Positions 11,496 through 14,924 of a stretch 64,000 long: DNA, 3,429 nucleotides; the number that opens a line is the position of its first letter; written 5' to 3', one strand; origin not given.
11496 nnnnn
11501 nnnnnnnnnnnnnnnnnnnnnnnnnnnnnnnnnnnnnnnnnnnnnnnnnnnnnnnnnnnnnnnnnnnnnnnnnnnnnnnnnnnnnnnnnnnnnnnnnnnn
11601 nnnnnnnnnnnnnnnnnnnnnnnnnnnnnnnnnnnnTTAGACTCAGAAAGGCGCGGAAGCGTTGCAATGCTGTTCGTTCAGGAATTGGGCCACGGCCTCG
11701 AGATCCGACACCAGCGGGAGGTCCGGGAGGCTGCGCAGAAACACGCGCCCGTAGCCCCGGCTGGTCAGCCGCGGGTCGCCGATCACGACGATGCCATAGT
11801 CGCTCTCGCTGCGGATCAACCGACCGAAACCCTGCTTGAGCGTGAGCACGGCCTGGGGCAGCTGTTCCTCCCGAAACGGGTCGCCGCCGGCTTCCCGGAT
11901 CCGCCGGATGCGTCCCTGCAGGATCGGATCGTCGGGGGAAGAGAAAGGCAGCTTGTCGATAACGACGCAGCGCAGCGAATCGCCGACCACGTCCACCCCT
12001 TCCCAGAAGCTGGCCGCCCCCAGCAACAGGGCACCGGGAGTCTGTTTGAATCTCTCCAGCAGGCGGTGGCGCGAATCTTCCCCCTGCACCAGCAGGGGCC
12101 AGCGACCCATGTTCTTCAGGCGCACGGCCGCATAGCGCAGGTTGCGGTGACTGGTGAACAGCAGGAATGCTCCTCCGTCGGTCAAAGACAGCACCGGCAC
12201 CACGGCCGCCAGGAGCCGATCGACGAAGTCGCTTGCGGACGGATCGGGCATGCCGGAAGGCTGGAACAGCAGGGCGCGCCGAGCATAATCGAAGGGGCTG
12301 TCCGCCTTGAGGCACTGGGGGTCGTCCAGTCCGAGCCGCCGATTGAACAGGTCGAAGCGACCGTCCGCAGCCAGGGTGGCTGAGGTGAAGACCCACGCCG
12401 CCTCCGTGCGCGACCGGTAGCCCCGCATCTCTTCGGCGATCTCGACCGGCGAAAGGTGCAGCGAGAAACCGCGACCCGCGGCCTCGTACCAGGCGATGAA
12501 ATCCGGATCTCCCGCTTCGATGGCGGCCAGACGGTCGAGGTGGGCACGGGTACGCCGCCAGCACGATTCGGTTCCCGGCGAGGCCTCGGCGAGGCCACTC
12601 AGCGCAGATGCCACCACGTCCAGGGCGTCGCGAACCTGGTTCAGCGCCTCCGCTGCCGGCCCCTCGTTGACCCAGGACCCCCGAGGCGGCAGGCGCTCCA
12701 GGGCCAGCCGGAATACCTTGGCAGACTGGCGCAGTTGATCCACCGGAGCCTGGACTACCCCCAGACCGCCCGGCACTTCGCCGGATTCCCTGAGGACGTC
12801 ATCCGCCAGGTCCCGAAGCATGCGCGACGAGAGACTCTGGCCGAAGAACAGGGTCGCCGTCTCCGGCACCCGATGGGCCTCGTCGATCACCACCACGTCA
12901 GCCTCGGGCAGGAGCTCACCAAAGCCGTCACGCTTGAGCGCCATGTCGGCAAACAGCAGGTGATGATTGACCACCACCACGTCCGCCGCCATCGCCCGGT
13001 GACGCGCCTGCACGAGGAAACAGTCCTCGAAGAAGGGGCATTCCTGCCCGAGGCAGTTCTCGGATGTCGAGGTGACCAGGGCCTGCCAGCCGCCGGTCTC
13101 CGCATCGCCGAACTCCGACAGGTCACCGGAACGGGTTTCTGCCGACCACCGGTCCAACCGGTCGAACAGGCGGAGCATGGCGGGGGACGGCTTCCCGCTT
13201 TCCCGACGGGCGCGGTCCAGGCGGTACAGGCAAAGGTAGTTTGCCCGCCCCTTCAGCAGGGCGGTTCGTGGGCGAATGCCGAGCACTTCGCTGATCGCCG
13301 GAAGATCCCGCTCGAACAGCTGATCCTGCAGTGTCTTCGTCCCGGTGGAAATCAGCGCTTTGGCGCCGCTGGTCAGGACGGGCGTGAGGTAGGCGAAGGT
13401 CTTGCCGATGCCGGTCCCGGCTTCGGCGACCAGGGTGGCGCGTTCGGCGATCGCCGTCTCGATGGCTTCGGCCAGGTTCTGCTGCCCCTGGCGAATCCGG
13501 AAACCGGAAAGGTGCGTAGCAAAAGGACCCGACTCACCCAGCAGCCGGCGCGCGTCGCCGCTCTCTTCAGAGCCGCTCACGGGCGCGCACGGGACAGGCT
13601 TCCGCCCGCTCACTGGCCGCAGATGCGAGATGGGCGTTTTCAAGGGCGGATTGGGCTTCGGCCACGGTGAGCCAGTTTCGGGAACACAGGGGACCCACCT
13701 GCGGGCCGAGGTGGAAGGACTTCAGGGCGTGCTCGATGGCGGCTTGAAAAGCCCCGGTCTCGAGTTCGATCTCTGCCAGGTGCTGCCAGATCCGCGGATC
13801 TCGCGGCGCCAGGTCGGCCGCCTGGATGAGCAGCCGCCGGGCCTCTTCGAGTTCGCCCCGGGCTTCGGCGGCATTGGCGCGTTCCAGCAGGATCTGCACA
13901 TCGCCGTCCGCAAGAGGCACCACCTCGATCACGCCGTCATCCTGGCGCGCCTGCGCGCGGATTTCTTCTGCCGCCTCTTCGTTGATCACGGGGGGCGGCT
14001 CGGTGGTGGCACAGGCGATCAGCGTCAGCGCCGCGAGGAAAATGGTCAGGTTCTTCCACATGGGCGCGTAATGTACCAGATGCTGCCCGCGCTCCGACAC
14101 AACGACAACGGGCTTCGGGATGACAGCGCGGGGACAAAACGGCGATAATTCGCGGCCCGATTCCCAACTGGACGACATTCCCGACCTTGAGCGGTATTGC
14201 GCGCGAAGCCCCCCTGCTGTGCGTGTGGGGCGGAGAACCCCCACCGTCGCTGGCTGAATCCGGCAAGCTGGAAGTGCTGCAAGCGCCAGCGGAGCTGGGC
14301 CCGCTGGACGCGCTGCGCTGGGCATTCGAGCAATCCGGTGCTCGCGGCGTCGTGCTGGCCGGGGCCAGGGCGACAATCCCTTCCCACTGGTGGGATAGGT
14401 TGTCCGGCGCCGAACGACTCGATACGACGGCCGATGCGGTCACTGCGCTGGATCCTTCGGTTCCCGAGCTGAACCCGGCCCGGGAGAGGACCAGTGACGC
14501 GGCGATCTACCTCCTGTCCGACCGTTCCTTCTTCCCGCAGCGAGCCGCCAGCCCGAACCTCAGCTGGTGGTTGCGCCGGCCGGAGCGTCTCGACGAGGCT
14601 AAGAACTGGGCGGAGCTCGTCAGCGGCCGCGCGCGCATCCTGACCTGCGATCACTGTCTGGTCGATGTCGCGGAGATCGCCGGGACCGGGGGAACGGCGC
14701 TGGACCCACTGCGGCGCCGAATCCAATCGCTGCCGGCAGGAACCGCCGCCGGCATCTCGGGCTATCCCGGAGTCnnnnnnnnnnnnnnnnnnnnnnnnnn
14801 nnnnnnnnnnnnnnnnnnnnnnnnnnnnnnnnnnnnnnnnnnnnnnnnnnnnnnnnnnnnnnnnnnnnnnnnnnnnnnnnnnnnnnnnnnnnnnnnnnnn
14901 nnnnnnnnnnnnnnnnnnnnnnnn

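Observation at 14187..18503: Stand-alone 1438-aa glycosyltransferase with GT-B, coiled coil, GT-A and GT-B in one polypeptide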

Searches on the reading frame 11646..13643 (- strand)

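Call 12: search_protein_families(library=pfam, proteins=[window:11646-13643:-], max_evalue=0.001)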
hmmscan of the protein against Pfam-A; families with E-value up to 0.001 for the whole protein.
window:11646-13643:- (666 aa): 3 families
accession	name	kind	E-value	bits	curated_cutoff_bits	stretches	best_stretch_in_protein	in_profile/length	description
PF13307.12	Helicase_C_2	-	1.2e-43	149.6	25.3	1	484-640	4-168/170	Helicase C-terminal domain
PF00270.35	DEAD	-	2.2e-09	37.7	26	1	58-112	5-64/167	DEAD/DEAH box helicase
PF04851.21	ResIII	-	0.00028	21.3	22.5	0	217-261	97-139/164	Type III restriction enzyme, res subunit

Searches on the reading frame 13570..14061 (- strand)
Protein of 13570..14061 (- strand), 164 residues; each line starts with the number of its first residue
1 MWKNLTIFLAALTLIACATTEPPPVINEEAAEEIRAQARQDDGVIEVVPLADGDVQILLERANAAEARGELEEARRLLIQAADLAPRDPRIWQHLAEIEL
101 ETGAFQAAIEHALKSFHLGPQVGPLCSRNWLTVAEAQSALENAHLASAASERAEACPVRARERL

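Call 12: search_protein_families(library=pfam, proteins=[window:13570-14061:-], max_evalue=0.001)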
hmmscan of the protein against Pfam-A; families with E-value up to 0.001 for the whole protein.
window:13570-14061:- (164 aa): 5 families
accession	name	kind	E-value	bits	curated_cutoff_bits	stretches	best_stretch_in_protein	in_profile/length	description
PF14559.12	TPR_19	-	2.1e-08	34.8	25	2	67-110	3-46/68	Tetratricopeptide repeat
PF13428.12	TPR_14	-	8.3e-08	32.6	23.5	1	56-98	2-44/44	Tetratricopeptide repeat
PF13432.12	TPR_16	-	6e-07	30.2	32.7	1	59-114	1-56/65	Tetratricopeptide repeat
PF07719.23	TPR_2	-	1.8e-05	24.9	27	0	57-88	3-34/34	Tetratricopeptide repeat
PF13431.12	TPR_17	-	0.00064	20.2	24.4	0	80-109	4-33/34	Tetratricopeptide repeat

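Call 69: search_solved_structures(query=window:13570-14061:-, max_evalue=1)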
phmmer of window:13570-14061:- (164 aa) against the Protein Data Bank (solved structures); distinct sequences matched with E-value up to 1: 65 (the best 60 are shown).
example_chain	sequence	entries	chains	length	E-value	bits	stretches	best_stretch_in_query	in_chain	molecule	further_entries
9qhb_A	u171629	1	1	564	1.5e-29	106.6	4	59-122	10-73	Engineered tetratricopeptide repeat protein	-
8bu0_A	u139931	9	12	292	1.4e-17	67.8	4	59-122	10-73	Consensus tetratricopeptide repeat protein | Crystal structure of an 8-repeat consensus TPR superhelix with Zinc. | Monomer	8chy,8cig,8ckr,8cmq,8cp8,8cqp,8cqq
9qhc_A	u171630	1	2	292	1e-14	58.5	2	62-122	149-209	Engineered tetratricopeptide repeat protein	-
9gzg_A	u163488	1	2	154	1.1e-09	42.2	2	60-122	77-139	Engineered CTPR protein with glutamic acids for conductivity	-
8ch0_A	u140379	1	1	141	4.8e-08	36.8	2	58-122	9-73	Consensus tetratricopeptide repeat protein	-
2fo7_A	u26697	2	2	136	7.9e-08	36.1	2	62-122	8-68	SYNTHETIC CONSENSUS TPR PROTEIN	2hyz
1w3b_A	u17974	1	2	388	2.2e-07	34.6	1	56-135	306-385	UDP-N-ACETYLGLUCOSAMINE--PEPTIDE N-ACETYLGLUCOSAMINYLTRANSFERASE 110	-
6eou_A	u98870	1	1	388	4.7e-07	33.6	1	55-135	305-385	UDP-N-acetylglucosamine--peptide N-acetylglucosaminyltransferase 110 kDa subunit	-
7yea_A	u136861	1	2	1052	1.3e-05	28.9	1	55-137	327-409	UDP-N-acetylglucosamine--peptide N-acetylglucosaminyltransferase 110 kDa subunit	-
6qx9_5J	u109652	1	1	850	1.5e-05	28.7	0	62-109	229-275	Pre-mRNA-processing factor 6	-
7yeh_B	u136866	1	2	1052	1.5e-05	28.7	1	55-137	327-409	UDP-N-acetylglucosamine--peptide N-acetylglucosaminyltransferase 110 kDa subunit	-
7ntf_A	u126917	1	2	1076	1.8e-05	28.5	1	56-137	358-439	Isoform 1 of UDP-N-acetylglucosamine--peptide N-acetylglucosaminyltransferase 110 kDa subu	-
3jcr_G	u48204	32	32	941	2.6e-05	27.9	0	62-102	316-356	hPrp6 | Pre-mRNA-processing factor 6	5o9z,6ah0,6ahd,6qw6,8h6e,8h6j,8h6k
1na0_A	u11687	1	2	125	3.7e-05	27.4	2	62-121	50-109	designed protein CTPR3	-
7obi_A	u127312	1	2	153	0.00019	25.2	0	57-121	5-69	CTPR-rv4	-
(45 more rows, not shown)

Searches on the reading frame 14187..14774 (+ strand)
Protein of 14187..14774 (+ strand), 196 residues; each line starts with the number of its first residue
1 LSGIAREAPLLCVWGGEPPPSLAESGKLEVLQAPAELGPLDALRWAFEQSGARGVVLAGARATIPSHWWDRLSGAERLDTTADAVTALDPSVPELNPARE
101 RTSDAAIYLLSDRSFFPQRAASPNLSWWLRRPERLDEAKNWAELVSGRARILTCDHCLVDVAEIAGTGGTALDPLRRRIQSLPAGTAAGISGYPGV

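Call 52: search_solved_structures(query=A4, max_evalue=10, show_alignments=2)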
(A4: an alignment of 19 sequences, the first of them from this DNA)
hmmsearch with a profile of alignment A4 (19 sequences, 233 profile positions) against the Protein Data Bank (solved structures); distinct sequences matched with E-value up to 10: 1.
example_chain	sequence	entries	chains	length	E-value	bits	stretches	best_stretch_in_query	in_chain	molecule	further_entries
2lrm_A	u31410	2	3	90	0.49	13.1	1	31-110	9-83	Uncharacterized protein ymgD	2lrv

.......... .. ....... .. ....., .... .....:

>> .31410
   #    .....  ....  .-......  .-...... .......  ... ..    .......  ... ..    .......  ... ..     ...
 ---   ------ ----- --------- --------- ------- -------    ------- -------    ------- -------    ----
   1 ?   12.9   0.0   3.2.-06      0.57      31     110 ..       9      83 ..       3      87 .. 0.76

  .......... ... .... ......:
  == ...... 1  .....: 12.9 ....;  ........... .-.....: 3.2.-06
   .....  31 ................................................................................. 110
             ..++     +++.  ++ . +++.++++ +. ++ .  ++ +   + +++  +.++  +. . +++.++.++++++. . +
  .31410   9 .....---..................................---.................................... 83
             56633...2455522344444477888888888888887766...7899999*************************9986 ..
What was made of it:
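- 14187..14756 (+): N-terminal alpha/beta domain (residues 1-190), weakly conserved; possible degenerate GT-A without a DxD motif. No PDB sequence match (call 52).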
